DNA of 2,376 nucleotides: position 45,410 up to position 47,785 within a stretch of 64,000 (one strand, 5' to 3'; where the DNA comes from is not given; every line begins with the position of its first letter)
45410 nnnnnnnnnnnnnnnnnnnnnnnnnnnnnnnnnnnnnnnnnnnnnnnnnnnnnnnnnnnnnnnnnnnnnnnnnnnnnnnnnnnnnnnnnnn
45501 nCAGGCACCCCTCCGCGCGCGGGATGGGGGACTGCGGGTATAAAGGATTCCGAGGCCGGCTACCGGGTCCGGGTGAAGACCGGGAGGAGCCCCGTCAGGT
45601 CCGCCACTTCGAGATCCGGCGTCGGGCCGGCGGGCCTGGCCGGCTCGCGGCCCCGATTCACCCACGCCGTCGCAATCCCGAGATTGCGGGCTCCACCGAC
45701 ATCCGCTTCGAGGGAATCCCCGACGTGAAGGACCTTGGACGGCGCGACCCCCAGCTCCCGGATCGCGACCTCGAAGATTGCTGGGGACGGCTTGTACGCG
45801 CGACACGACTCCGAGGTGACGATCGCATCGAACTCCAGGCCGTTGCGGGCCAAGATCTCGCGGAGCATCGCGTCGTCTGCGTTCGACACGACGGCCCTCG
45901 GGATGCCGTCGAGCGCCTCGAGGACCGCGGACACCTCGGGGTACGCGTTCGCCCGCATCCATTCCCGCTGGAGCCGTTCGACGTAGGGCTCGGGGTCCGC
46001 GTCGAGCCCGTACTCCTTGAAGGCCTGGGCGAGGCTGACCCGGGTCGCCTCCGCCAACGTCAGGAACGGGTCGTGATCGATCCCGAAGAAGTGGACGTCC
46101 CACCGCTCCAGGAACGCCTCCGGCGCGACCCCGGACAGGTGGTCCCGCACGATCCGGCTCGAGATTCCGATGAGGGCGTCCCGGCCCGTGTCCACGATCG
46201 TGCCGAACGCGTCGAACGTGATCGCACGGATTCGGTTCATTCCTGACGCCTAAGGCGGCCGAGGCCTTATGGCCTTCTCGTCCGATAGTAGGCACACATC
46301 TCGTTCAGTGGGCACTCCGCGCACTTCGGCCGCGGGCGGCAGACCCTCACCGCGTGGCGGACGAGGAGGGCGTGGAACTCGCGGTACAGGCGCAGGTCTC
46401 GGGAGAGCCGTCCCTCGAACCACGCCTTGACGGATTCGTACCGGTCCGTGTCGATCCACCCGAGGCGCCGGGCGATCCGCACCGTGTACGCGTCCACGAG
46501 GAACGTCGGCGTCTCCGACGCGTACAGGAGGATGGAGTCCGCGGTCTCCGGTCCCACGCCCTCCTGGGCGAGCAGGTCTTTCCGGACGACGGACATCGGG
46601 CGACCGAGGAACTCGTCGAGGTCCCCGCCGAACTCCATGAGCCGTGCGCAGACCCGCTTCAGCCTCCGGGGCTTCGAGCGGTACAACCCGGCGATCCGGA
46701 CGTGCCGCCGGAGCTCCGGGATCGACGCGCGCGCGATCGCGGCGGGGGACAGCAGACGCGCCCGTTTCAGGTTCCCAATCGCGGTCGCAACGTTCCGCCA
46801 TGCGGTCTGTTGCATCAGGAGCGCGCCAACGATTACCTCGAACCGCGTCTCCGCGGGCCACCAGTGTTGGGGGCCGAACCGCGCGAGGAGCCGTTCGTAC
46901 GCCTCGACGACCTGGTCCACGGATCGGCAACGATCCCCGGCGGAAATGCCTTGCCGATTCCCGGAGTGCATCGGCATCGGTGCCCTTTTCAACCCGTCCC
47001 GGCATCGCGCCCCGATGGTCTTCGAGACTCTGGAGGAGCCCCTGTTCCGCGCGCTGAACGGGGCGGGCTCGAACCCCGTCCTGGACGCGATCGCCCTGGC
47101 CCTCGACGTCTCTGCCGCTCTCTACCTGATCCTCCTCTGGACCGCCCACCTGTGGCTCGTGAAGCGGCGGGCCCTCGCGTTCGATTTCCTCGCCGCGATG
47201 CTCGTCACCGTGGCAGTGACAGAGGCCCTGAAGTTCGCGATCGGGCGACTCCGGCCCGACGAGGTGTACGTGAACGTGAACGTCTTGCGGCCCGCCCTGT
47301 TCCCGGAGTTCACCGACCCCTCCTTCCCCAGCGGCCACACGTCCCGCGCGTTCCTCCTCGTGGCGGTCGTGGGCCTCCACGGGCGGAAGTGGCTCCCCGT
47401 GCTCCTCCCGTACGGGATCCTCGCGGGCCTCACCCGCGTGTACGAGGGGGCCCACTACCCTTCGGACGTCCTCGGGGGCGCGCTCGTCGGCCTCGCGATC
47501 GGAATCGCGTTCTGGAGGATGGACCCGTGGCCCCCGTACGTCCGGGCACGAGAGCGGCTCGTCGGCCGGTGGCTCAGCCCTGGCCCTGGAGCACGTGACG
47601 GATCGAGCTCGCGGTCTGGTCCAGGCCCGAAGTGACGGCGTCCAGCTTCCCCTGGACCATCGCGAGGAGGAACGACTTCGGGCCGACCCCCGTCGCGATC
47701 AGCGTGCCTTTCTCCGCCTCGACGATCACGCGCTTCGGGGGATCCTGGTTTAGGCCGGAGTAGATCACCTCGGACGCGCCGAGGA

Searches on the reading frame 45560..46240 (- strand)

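Call 50: search_protein_families(library=pfam, proteins=[window:45560-46240:-], max_evalue=0.00001)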
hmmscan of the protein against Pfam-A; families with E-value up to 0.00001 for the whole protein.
window:45560-46240:- (226 aa): 3 families
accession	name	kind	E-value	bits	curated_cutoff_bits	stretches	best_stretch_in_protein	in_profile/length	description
PF00702.32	Hydrolase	-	1e-22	81.9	26.4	1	4-188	1-191/191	haloacid dehalogenase-like hydrolase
PF13419.12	HAD_2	-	1.7e-18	67.8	23.8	1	9-194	3-178/178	Haloacid dehalogenase-like hydrolase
PF13242.12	Hydrolase_like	-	6.8e-13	48.8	22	1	150-215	4-72/75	HAD-hyrolase-like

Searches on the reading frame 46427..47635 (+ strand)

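Call 50: search_protein_families(library=pfam, proteins=[window:46427-47635:+], max_evalue=0.00001)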
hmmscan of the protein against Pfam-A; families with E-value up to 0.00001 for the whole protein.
window:46427-47635:+ (402 aa): 2 families
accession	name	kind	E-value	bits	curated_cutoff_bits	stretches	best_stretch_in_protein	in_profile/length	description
PF01569.27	PAP2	-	5.8e-23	81.5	27.2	1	252-367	3-126/130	PAP2 superfamily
PF14378.12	PAP2_3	-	5.8e-06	26.7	27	0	233-358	41-187/190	PAP2 superfamily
